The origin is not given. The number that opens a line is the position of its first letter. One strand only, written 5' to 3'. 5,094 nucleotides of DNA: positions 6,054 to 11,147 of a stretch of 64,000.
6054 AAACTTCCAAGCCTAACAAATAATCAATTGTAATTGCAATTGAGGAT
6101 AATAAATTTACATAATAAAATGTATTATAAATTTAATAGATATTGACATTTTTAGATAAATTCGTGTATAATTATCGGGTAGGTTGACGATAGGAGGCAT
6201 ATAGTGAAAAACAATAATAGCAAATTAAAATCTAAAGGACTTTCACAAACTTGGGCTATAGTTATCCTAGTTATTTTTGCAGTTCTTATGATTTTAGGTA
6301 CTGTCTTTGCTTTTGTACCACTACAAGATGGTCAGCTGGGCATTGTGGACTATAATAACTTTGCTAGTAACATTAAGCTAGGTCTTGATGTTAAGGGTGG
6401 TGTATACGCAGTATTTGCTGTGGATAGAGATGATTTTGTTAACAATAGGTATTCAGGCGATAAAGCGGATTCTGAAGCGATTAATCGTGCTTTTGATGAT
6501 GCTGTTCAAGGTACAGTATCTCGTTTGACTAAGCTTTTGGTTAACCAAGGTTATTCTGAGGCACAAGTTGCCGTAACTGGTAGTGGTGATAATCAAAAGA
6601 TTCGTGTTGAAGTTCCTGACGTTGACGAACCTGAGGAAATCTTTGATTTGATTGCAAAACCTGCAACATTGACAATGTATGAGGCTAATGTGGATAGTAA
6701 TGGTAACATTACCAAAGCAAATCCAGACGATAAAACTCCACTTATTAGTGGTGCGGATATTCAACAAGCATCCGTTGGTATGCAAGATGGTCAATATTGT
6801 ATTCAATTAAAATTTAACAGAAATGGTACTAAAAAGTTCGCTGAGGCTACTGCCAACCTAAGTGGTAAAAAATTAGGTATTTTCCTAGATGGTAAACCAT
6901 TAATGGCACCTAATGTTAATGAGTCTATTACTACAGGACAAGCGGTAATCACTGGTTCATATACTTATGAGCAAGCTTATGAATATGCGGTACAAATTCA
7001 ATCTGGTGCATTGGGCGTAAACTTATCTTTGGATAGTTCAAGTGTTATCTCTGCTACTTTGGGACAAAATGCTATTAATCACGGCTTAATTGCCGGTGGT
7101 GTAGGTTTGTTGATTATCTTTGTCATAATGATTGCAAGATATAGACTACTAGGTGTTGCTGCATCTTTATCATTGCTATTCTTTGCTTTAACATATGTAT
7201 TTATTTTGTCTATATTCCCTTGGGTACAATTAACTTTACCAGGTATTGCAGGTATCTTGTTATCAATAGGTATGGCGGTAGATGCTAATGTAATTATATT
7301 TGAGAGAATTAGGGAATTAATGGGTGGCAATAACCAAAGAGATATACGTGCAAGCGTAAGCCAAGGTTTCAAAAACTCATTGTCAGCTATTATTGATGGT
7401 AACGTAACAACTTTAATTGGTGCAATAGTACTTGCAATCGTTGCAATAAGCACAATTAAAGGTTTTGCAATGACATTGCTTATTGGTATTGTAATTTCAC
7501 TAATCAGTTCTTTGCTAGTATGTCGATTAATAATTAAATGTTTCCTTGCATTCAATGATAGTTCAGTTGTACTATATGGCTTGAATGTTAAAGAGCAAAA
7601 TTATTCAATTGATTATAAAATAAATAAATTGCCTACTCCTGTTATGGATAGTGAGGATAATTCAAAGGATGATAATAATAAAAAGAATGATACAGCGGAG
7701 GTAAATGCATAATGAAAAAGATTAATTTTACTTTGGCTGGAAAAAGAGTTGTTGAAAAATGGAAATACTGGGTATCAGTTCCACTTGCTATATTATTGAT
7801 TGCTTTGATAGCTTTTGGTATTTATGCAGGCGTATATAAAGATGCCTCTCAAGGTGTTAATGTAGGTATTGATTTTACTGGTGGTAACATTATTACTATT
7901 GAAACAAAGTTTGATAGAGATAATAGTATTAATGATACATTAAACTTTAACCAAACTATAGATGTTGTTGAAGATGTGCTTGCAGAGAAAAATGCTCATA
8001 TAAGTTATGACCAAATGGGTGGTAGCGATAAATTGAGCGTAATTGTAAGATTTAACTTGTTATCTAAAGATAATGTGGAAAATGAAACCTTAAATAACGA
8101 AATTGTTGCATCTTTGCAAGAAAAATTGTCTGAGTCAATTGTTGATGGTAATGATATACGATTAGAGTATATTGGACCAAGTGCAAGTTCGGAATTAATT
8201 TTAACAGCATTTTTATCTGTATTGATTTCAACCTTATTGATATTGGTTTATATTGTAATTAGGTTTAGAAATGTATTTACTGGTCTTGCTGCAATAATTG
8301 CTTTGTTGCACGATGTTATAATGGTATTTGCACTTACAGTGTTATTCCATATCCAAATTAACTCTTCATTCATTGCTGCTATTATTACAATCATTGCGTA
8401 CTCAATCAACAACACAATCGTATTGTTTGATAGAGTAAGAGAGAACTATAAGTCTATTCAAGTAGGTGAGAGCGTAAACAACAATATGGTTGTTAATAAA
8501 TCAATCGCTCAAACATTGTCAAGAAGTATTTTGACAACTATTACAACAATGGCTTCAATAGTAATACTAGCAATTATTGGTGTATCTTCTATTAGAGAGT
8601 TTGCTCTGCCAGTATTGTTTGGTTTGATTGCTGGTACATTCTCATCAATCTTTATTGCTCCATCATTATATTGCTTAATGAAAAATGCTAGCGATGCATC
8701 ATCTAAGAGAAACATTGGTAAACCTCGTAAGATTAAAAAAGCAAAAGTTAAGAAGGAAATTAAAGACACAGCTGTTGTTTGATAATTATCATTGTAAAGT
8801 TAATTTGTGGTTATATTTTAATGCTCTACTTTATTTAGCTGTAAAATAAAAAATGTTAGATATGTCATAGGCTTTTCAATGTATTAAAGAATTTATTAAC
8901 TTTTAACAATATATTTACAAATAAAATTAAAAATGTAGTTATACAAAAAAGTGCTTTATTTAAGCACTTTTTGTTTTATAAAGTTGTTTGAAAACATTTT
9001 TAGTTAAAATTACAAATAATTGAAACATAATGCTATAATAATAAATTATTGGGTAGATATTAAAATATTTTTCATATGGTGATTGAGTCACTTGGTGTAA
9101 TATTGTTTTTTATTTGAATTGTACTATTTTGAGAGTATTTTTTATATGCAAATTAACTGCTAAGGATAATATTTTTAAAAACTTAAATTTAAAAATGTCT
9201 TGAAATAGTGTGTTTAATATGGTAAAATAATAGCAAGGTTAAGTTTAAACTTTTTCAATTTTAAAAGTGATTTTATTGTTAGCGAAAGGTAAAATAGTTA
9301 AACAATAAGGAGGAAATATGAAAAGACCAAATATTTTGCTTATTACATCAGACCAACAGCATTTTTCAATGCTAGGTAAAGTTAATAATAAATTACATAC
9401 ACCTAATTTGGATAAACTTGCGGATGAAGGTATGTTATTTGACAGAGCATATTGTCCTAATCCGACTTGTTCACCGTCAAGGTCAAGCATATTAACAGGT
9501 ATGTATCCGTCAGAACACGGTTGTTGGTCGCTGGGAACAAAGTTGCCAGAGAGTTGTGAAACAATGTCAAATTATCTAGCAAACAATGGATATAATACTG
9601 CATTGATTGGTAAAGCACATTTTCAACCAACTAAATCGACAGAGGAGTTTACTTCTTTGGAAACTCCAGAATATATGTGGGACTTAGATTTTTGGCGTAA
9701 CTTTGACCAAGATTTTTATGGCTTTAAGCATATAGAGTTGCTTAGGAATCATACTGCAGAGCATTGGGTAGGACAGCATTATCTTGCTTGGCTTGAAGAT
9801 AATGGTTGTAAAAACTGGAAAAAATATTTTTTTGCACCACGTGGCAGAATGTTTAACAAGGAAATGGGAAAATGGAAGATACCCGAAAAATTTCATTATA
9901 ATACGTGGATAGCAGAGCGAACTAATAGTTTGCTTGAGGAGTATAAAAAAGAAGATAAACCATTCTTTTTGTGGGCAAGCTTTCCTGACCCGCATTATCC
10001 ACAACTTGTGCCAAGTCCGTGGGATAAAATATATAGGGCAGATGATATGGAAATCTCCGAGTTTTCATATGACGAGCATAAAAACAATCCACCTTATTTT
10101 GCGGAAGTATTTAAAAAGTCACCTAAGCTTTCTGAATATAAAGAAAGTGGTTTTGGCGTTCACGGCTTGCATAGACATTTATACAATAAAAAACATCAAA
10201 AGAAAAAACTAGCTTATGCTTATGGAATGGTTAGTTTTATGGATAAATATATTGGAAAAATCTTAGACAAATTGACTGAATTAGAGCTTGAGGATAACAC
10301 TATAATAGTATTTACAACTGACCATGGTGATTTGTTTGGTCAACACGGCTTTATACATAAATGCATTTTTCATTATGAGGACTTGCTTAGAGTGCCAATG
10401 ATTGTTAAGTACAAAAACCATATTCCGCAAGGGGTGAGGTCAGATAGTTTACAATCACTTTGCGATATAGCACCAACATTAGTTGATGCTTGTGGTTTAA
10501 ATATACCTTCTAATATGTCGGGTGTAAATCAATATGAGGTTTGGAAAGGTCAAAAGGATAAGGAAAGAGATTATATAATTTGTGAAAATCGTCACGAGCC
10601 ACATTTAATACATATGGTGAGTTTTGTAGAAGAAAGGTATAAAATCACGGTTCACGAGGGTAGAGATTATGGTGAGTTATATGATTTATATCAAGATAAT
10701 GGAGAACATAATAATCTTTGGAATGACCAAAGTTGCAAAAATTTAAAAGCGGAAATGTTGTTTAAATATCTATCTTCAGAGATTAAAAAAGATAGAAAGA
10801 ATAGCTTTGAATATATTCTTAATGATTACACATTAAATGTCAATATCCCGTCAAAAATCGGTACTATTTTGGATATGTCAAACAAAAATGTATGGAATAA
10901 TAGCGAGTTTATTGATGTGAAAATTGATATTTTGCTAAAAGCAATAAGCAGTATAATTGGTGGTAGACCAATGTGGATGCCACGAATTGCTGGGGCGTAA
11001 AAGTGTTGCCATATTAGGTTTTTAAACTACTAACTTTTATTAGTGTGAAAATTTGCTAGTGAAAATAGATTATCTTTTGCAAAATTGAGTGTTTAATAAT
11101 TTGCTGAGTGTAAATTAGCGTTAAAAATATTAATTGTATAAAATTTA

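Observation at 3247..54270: Recurrent, strand-biased ~19-nt motif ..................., mostly just upstream of start codons but also inside two genes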

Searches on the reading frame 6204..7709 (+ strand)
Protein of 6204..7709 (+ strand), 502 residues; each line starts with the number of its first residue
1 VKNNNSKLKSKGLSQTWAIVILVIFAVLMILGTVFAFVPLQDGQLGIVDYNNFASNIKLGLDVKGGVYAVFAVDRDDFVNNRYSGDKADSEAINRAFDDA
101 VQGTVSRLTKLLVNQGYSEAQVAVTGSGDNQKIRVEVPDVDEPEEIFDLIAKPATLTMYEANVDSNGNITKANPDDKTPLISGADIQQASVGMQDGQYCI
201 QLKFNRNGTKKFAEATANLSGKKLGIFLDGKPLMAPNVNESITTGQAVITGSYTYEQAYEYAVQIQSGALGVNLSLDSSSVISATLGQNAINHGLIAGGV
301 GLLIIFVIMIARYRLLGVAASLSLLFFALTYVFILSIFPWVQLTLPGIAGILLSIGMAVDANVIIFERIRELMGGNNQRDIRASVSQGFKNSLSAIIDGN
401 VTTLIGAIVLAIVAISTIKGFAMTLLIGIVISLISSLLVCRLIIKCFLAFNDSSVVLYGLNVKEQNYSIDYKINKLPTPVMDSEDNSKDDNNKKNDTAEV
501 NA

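Call 69: search_protein_families(library=pfam, proteins=[window:6204-7709:+], max_evalue=0.001)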
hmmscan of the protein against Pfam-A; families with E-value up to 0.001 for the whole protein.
window:6204-7709:+ (502 aa): 3 families
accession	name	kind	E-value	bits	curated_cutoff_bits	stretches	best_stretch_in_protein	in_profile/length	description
PF22599.2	SecDF_P1_head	-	1.4e-23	83.4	27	1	176-271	16-113/114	SecDF, P1 head subdomain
PF02355.23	SecD_SecF_C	-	5.5e-19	68.8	20.5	1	273-445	12-184/189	Protein export membrane protein SecD/SecF, C-terminal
PF21760.3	SecD_1st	-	2.5e-05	24.1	27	1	116-160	16-57/60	Protein translocase subunit SecDF, P1 domain, N-terminal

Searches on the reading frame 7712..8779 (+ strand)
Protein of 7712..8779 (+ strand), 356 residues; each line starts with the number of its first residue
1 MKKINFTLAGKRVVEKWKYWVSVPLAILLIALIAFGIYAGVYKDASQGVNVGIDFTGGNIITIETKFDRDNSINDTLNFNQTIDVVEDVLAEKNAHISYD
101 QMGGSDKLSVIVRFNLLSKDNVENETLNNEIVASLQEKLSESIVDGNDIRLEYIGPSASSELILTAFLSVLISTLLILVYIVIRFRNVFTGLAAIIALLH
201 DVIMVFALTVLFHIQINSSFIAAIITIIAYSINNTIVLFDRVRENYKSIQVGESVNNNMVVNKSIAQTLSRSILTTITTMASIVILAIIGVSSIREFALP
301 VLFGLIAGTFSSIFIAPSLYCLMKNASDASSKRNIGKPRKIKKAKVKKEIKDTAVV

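Call 69: search_protein_families(library=pfam, proteins=[window:7712-8779:+], max_evalue=0.001)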
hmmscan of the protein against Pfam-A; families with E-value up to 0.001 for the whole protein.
window:7712-8779:+ (356 aa): 2 families
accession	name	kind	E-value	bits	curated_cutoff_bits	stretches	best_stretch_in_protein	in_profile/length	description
PF02355.23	SecD_SecF_C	-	5.3e-52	176.4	20.5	1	141-325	8-188/189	Protein export membrane protein SecD/SecF, C-terminal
PF07549.19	Sec_GG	-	0.00067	19.5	20.3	0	46-66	5-25/28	SecD/SecF GG Motif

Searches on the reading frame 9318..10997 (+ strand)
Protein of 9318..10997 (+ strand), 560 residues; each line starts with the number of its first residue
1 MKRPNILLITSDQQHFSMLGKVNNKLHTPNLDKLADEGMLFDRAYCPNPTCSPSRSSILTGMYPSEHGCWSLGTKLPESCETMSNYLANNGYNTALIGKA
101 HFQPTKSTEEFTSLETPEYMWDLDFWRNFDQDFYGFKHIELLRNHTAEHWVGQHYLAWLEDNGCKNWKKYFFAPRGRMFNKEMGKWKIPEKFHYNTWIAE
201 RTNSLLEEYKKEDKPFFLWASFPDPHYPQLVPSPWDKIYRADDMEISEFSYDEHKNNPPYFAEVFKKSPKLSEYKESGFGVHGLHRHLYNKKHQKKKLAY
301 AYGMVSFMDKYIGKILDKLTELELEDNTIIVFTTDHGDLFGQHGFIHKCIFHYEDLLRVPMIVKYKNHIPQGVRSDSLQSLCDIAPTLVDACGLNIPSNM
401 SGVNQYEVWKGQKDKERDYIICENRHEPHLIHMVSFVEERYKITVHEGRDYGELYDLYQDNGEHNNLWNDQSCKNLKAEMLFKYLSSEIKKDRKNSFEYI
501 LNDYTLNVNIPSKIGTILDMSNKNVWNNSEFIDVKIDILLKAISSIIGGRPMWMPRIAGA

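Call 24: search_protein_families(library=pfam, proteins=[window:9318-10997:+], max_evalue=0.001)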
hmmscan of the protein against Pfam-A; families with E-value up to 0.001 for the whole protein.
window:9318-10997:+ (560 aa): 3 families
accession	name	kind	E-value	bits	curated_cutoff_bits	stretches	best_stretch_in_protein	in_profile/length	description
PF00884.28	Sulfatase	-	2.9e-49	168.4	25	1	4-393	1-300/301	Sulfatase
PF16347.10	SGSH_C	-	3.1e-20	73.3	29.3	1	341-481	1-145/154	N-sulphoglucosamine sulphohydrolase, C-terminal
PF01663.27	Phosphodiest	-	1.5e-11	44.9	23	1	7-338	2-221/342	Type I phosphodiesterase / nucleotide pyrophosphatase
